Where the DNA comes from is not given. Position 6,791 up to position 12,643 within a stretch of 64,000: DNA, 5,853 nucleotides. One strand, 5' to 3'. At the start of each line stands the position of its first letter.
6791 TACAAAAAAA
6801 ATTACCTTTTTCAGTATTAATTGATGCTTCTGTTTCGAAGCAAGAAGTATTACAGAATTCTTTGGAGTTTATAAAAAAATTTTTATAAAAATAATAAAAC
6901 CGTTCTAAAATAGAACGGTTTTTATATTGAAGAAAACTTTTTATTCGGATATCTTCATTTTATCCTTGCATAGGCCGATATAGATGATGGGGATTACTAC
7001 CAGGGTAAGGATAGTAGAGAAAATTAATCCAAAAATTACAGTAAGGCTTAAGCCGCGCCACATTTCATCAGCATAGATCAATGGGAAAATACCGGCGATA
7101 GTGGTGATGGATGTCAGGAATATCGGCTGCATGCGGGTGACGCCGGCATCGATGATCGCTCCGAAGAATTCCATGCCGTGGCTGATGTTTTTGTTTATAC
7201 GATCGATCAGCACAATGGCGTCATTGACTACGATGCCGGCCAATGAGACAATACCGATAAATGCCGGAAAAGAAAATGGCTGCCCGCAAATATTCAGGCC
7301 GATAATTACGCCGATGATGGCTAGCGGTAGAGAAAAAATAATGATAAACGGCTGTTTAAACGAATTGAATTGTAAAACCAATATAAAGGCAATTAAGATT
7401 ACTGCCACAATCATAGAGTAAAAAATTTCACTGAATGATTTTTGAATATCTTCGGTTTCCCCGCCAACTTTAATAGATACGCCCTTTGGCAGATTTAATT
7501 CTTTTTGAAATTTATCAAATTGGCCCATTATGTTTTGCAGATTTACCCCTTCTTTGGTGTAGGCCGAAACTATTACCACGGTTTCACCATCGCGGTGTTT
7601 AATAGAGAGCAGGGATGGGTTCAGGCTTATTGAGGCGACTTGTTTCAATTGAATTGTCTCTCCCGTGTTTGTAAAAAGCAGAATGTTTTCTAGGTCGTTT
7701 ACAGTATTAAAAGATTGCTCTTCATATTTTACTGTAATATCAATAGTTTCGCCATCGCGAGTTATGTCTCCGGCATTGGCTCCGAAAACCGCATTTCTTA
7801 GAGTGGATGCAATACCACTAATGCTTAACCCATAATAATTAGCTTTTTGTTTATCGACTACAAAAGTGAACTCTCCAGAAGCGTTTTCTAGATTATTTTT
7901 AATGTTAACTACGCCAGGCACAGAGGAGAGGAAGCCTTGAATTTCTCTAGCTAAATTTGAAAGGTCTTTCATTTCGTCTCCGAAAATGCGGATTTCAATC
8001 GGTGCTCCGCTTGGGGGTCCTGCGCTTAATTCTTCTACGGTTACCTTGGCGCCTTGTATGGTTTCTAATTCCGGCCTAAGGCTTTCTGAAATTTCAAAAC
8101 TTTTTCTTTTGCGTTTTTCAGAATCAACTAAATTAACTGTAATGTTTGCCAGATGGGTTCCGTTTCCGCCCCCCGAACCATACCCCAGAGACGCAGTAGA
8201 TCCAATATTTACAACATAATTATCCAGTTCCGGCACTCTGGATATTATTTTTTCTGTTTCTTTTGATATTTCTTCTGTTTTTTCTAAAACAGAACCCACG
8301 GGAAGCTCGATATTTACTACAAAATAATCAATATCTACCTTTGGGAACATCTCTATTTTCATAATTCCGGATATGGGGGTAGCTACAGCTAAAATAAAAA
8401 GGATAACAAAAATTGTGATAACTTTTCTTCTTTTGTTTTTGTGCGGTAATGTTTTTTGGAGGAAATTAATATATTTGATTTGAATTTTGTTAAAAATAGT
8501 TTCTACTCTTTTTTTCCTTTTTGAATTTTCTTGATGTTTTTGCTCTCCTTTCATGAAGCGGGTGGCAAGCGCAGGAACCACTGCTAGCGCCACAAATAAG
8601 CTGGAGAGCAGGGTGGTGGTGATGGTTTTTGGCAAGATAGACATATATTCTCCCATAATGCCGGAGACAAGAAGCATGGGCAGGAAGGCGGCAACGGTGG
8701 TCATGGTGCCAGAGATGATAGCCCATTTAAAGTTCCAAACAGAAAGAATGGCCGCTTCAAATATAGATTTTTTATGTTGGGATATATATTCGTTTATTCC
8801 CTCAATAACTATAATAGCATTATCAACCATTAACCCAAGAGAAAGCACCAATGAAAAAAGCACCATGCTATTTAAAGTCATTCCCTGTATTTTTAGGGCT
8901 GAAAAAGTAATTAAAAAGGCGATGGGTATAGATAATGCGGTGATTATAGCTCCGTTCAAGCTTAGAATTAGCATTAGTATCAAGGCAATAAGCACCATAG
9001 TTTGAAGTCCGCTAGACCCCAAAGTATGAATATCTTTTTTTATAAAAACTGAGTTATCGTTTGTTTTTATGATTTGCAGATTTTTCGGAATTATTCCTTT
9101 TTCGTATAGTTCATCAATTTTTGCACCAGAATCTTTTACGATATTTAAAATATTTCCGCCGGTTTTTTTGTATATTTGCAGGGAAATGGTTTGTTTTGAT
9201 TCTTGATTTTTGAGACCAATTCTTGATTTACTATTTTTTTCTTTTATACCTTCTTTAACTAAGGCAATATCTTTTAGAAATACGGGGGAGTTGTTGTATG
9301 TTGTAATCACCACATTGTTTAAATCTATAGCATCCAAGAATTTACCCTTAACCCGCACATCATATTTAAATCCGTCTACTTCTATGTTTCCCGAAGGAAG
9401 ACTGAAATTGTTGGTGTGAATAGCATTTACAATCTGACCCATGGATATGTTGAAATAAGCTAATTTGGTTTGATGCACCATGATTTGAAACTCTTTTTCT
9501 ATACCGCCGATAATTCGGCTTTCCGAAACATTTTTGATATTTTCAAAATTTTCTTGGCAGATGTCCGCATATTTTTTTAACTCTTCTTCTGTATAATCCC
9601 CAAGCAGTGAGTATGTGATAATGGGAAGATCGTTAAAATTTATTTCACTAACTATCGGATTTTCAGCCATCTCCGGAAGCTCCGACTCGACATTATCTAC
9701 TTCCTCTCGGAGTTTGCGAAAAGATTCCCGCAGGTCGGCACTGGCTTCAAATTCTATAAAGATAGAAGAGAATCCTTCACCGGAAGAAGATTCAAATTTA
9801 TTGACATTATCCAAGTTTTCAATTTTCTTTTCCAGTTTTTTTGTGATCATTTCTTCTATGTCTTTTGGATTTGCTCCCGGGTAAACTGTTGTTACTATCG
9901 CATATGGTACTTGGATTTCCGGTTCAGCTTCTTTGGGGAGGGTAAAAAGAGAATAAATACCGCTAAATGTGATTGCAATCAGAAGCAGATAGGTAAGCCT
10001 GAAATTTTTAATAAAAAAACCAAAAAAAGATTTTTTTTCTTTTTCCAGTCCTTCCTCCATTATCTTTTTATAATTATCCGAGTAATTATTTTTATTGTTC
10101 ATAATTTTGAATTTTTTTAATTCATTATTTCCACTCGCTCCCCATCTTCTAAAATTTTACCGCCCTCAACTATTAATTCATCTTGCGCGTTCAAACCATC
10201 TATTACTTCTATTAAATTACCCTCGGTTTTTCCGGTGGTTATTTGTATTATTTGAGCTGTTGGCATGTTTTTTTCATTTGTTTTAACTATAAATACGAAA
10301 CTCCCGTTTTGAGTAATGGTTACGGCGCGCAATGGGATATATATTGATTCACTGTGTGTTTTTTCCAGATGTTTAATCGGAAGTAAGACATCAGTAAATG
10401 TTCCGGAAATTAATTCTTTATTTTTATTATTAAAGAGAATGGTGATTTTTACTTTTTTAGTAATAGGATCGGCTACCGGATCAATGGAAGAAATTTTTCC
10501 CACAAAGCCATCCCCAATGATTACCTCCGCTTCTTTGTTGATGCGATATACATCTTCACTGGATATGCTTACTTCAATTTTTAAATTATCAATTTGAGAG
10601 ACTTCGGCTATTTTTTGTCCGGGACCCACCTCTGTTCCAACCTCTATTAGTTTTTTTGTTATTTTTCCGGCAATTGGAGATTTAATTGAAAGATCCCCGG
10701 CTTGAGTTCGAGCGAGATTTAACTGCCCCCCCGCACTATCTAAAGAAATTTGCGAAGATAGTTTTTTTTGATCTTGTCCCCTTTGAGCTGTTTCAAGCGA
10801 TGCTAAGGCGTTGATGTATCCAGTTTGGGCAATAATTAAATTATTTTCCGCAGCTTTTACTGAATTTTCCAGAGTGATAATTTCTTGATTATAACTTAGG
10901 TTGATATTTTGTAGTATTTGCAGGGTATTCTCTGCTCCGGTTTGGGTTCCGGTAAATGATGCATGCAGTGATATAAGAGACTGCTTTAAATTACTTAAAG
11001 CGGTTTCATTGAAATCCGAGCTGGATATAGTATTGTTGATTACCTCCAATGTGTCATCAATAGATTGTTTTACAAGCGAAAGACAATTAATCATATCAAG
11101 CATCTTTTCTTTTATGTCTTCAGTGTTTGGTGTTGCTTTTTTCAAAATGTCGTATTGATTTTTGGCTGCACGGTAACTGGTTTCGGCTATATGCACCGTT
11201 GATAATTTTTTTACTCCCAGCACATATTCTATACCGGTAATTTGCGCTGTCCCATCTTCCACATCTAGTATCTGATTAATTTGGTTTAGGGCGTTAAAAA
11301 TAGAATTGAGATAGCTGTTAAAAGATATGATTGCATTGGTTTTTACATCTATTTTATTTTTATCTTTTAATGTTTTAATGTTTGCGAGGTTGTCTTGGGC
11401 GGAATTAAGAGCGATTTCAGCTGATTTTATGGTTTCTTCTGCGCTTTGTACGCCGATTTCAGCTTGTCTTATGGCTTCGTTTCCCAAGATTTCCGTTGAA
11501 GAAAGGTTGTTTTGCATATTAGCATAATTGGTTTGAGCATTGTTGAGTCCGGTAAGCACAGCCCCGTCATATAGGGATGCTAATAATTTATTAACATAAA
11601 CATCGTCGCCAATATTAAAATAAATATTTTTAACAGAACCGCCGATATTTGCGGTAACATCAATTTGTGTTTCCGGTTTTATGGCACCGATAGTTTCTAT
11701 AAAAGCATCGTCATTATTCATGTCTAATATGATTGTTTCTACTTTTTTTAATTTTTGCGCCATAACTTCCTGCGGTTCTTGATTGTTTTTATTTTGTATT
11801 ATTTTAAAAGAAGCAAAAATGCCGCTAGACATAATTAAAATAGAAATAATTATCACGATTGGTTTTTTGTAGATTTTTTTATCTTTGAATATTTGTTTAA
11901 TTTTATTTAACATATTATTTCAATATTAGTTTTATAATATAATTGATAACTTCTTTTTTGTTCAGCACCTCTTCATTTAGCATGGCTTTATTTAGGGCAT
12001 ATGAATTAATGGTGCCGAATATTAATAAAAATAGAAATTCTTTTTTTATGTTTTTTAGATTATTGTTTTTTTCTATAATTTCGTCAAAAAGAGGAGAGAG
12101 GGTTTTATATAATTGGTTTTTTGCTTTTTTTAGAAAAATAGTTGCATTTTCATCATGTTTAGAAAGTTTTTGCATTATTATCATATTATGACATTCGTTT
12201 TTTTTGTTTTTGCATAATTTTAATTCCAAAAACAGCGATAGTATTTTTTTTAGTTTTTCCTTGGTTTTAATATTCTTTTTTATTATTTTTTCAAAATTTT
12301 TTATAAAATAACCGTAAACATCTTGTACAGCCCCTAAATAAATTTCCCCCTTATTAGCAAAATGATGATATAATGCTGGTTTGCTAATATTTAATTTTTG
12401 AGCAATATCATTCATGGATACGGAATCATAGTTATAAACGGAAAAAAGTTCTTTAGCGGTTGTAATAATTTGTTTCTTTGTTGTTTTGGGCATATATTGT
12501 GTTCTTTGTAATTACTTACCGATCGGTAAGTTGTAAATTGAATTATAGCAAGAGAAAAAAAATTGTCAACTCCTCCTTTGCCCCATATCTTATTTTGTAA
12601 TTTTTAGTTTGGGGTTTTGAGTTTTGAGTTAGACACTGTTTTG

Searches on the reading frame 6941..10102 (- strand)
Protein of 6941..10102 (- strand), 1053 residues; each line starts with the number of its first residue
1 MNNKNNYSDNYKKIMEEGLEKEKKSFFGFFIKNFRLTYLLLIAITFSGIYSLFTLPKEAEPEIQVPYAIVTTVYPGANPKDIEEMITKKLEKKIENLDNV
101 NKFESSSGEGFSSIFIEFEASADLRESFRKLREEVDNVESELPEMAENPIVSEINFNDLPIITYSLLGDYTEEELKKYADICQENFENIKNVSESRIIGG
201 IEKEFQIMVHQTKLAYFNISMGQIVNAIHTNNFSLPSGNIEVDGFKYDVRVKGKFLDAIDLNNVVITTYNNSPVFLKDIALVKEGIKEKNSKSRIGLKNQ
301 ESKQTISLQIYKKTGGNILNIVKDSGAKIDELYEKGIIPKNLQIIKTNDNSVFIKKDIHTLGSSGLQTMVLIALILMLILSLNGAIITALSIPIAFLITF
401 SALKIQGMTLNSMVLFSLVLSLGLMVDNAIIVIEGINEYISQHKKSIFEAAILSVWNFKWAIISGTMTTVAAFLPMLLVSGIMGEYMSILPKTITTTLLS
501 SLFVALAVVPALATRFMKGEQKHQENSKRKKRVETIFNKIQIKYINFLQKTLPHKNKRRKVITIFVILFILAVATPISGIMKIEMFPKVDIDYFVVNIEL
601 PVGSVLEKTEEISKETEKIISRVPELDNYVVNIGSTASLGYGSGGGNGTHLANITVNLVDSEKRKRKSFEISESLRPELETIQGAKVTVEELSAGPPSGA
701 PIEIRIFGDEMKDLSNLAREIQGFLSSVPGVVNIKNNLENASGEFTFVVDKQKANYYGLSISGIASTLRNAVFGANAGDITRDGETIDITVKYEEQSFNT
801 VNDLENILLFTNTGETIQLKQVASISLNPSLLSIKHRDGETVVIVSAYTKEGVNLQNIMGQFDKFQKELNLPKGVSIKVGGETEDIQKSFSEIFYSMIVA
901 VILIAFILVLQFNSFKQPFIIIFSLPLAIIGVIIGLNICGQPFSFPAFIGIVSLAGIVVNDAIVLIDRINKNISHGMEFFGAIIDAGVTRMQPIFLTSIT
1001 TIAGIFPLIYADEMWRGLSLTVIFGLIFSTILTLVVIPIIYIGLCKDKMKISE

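Call 92: search_protein_families(library=pfam, proteins=[window:6941-10102:-], max_evalue=0.001)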
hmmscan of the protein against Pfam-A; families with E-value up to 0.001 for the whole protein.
window:6941-10102:- (1053 aa): 3 families
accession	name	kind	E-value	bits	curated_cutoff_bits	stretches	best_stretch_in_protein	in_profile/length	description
PF00873.25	ACR_tran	-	1.8e-199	665.3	28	1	27-1042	2-1018/1021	AcrB/AcrD/AcrF family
PF02355.23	SecD_SecF_C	-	3.1e-08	33.7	20.5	1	890-1036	30-178/189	Protein export membrane protein SecD/SecF, C-terminal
PF03176.21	MMPL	-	6.8e-08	32.3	20.5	1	362-522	146-306/333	MMPL family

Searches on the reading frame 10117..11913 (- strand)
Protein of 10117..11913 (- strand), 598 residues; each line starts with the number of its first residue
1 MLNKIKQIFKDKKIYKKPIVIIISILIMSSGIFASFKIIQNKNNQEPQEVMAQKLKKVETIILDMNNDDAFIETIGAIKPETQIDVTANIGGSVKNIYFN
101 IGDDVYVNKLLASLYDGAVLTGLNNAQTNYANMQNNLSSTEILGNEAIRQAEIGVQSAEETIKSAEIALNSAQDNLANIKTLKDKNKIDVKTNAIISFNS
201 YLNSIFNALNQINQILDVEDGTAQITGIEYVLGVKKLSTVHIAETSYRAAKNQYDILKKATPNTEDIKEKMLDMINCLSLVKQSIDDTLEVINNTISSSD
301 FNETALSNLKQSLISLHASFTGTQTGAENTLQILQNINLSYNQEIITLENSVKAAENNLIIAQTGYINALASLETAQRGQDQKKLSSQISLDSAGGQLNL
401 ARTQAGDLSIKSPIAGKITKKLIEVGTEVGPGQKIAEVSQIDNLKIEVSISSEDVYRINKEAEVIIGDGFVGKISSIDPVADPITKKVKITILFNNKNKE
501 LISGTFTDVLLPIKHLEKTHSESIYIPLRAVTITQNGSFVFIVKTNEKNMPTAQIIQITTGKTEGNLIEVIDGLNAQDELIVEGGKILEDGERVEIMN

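Call 92: search_protein_families(library=pfam, proteins=[window:10117-11913:-], max_evalue=0.001)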
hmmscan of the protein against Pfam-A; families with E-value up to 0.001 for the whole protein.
window:10117-11913:- (598 aa): 2 families
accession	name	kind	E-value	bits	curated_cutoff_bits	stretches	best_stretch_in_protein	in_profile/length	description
PF16576.10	HlyD_D23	-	1e-16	61.3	30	1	357-506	54-213/214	Barrel-sandwich domain of CusB or HlyD membrane-fusion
PF13437.12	HlyD_3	-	4.5e-10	40.7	22.2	1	410-498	2-97/106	HlyD family secretion protein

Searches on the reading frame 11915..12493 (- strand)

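Call 92: search_protein_families(library=pfam, proteins=[window:11915-12493:-], max_evalue=0.001)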
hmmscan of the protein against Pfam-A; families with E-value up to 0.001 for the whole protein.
window:11915-12493:- (192 aa): 1 family
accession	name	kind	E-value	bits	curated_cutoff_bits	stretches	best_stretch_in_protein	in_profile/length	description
PF00440.29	TetR_N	-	3.3e-14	52.8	24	1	9-53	1-45/47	Bacterial regulatory proteins, tetR family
